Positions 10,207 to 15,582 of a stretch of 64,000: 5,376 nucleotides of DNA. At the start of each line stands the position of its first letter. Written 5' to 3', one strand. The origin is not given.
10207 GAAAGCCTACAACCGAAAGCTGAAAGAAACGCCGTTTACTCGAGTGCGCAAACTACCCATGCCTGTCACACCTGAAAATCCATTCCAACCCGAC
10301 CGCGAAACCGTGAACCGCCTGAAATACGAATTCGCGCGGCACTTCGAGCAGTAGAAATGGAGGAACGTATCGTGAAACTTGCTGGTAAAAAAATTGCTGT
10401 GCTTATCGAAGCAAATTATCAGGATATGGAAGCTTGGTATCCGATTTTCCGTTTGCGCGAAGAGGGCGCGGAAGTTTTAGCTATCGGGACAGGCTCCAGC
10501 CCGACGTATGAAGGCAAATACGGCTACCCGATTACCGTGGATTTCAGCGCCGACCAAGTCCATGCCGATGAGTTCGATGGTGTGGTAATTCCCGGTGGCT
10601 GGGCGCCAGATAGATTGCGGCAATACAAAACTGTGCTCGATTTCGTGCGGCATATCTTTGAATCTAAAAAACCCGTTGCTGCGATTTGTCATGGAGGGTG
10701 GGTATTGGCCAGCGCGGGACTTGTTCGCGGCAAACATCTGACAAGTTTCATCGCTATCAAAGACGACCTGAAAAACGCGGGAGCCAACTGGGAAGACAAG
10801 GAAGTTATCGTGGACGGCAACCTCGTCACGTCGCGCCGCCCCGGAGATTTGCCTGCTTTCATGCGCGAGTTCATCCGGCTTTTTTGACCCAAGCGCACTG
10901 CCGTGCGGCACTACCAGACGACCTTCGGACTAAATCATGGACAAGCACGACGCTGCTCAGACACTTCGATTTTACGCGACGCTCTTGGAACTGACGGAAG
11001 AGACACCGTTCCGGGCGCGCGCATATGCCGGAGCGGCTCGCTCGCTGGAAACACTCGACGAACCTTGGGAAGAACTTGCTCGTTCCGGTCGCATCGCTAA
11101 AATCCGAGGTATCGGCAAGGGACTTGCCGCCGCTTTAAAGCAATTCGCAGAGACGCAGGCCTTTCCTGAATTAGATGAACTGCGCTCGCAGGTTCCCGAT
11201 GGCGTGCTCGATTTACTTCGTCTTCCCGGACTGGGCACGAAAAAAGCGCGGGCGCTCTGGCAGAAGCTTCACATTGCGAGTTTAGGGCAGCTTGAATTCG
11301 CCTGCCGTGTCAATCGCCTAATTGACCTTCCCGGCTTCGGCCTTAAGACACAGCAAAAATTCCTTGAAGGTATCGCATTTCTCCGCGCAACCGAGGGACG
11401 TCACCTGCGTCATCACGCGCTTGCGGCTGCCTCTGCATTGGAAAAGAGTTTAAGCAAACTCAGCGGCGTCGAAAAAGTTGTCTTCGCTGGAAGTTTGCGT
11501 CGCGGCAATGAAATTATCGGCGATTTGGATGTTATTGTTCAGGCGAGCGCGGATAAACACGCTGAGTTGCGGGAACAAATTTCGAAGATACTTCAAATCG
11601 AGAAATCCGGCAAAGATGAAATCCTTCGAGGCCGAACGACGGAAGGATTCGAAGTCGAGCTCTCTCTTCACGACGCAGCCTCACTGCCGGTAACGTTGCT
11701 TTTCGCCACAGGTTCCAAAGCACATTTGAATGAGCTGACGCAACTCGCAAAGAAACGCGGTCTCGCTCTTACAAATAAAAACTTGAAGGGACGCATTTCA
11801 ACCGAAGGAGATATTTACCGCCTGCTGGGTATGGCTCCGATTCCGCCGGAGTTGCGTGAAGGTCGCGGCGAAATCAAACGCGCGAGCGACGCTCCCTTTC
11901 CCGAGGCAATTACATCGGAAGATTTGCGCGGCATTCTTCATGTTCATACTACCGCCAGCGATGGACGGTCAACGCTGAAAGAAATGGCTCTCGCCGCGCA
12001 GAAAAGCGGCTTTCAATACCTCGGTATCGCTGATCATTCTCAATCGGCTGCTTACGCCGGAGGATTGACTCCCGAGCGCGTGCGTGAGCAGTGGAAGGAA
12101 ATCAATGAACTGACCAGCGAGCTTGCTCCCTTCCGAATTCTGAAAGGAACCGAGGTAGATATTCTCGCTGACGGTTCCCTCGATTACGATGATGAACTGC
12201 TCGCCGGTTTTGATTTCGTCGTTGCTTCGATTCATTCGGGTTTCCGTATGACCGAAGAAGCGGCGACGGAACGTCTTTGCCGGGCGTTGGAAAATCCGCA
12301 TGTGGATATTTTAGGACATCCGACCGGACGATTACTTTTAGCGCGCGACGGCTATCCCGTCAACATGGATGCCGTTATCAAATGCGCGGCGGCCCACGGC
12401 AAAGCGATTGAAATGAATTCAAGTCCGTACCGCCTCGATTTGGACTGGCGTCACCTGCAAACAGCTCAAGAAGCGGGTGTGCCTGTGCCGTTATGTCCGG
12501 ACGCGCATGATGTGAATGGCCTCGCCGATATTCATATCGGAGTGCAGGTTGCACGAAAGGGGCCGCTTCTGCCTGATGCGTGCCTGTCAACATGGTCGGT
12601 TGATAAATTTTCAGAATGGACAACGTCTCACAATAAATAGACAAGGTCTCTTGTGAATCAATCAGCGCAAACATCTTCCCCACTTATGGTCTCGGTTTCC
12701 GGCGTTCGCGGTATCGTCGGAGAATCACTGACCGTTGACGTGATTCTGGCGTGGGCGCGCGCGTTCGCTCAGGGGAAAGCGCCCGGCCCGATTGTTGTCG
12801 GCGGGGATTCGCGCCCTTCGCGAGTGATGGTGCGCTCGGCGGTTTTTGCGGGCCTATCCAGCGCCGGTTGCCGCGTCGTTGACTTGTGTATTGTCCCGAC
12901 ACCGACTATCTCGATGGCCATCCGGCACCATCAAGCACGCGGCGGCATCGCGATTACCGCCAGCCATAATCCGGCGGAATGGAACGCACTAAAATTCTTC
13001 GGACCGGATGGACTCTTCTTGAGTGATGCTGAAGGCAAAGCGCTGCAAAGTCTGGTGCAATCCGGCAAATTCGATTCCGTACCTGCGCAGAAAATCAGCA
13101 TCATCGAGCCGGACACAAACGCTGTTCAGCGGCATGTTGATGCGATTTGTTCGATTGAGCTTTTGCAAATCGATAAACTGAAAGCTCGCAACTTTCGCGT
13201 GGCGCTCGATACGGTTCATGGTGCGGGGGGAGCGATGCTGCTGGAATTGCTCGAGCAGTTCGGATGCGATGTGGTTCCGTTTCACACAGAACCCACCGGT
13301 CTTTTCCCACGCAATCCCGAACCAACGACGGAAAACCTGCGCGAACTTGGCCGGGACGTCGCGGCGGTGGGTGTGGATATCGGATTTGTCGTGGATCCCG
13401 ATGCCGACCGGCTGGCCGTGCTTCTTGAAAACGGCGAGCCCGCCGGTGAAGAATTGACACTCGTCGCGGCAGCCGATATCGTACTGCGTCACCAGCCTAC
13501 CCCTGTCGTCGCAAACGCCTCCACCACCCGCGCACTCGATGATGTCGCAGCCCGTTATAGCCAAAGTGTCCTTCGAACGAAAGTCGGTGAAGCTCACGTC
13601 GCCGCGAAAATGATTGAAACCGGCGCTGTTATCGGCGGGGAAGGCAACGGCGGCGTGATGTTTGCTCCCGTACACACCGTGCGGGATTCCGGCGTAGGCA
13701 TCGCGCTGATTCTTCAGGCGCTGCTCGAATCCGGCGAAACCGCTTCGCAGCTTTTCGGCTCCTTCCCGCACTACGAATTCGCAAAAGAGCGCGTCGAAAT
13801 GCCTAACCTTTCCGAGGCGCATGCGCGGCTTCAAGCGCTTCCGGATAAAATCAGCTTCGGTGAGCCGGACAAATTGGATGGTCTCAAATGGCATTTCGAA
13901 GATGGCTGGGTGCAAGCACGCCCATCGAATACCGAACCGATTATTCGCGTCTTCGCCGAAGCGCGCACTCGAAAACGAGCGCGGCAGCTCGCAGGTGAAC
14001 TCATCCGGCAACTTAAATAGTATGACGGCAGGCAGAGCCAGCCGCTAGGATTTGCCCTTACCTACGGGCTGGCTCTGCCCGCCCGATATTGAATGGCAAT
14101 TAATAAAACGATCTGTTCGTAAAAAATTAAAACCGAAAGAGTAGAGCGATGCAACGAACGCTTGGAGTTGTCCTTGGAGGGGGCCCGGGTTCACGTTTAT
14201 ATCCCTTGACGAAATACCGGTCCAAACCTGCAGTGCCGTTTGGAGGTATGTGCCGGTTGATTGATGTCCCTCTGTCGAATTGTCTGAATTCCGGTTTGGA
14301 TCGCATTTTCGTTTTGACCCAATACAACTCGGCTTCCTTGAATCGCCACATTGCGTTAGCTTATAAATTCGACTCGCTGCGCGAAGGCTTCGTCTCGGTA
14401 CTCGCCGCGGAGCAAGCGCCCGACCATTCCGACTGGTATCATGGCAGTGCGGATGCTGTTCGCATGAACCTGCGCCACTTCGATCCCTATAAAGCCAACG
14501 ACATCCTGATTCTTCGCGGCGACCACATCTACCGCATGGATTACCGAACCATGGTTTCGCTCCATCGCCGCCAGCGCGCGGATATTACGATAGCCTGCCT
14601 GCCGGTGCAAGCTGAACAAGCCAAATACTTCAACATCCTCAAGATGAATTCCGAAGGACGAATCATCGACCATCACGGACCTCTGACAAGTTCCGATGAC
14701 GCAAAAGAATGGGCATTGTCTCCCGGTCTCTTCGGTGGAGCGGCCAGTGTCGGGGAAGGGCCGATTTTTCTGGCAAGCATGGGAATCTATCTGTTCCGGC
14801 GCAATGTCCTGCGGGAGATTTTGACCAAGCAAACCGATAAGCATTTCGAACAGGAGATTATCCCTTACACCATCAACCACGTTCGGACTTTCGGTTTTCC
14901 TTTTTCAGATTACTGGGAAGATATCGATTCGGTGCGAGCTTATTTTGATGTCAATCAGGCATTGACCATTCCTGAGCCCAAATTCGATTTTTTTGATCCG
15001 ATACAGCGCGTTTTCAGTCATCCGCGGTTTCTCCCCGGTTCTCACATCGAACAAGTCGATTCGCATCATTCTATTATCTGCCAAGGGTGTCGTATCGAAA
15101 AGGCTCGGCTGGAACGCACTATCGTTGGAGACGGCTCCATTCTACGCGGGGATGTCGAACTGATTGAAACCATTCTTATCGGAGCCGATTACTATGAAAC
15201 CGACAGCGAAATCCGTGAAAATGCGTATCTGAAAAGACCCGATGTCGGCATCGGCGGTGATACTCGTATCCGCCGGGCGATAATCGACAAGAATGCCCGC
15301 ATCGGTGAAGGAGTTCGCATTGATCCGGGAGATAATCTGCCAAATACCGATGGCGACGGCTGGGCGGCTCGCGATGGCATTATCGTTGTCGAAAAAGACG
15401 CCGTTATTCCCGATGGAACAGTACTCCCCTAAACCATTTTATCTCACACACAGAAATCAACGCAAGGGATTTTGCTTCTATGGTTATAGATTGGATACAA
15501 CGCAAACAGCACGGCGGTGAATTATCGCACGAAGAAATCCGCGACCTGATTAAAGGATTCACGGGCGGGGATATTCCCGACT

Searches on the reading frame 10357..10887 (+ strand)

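Call 32: search_protein_families(library=pfam, proteins=[window:10357-10887:+], max_evalue=0.00001)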
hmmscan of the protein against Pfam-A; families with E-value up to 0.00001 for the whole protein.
window:10357-10887:+ (176 aa): 1 family
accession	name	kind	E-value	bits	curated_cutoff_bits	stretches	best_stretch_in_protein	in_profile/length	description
PF01965.30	DJ-1_PfpI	-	2e-54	184.3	26.6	1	11-174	1-164/165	DJ-1/PfpI family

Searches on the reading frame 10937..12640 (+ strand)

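Call 32: search_protein_families(library=pfam, proteins=[window:10937-12640:+], max_evalue=0.00001)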
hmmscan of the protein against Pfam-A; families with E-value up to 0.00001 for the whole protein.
window:10937-12640:+ (567 aa): 4 families
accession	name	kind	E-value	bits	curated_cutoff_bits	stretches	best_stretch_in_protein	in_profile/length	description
PF14716.13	HHH_8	-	3.8e-15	56.4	30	1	1-74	1-71/73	Helix-hairpin-helix domain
PF14791.11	DNA_pol_B_thumb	-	1.3e-11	44.6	25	1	254-308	2-63/63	DNA polymerase beta thumb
PF02811.25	PHP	-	8.5e-11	42.9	26.4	1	334-495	2-163/164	PHP domain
PF14520.12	HHH_5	-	2.3e-07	31.6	27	0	91-141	2-50/57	Helix-hairpin-helix domain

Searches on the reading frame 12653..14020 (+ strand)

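Call 33: search_protein_families(library=pfam, proteins=[window:12653-14020:+], max_evalue=0.00001)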
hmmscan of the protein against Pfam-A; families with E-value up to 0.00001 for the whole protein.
window:12653-14020:+ (455 aa): 4 families
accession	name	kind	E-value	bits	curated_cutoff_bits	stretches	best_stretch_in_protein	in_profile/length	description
PF02878.22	PGM_PMM_I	-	6.9e-32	110.4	22.5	1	15-140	6-136/138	Phosphoglucomutase/phosphomannomutase, alpha/beta/alpha domain I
PF02879.22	PGM_PMM_II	-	3.5e-24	85.8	29.3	1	171-261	11-103/103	Phosphoglucomutase/phosphomannomutase, alpha/beta/alpha domain II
PF02880.22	PGM_PMM_III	-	6.7e-20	71.8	20.7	1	265-370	2-111/115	Phosphoglucomutase/phosphomannomutase, alpha/beta/alpha domain III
PF00408.26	PGM_PMM_IV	-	2.9e-11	43.7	23.1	1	380-451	3-66/68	Phosphoglucomutase/phosphomannomutase, C-terminal domain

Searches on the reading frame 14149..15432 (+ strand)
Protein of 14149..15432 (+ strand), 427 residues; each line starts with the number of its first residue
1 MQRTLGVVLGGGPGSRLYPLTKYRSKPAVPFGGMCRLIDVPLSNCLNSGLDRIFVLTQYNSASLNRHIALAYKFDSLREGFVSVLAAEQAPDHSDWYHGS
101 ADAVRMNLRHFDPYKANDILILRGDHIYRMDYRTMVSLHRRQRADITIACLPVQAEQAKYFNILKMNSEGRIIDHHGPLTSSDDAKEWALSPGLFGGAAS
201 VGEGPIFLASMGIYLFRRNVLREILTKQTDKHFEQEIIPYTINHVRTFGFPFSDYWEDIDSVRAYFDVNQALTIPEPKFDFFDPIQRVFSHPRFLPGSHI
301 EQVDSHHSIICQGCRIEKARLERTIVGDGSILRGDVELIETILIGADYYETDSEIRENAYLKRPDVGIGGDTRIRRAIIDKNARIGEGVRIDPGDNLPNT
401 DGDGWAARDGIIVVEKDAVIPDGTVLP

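Call 33: search_protein_families(library=pfam, proteins=[window:14149-15432:+], max_evalue=0.00001)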
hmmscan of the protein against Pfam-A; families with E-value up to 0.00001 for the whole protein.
window:14149-15432:+ (427 aa): 3 families
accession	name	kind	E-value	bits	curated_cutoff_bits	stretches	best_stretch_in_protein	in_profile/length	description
PF00483.29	NTP_transferase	-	5.2e-44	151.1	21.2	1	6-272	2-242/245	Nucleotidyl transferase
PF25247.1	LbH_GLGC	-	3.2e-39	134.4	27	1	293-425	1-135/135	GLGC left-handed parallel beta-helix domain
PF24894.1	Hexapep_GlmU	-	4.1e-07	30.5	23.3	0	325-394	20-84/104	GlmU-like, C-terminal hexapeptide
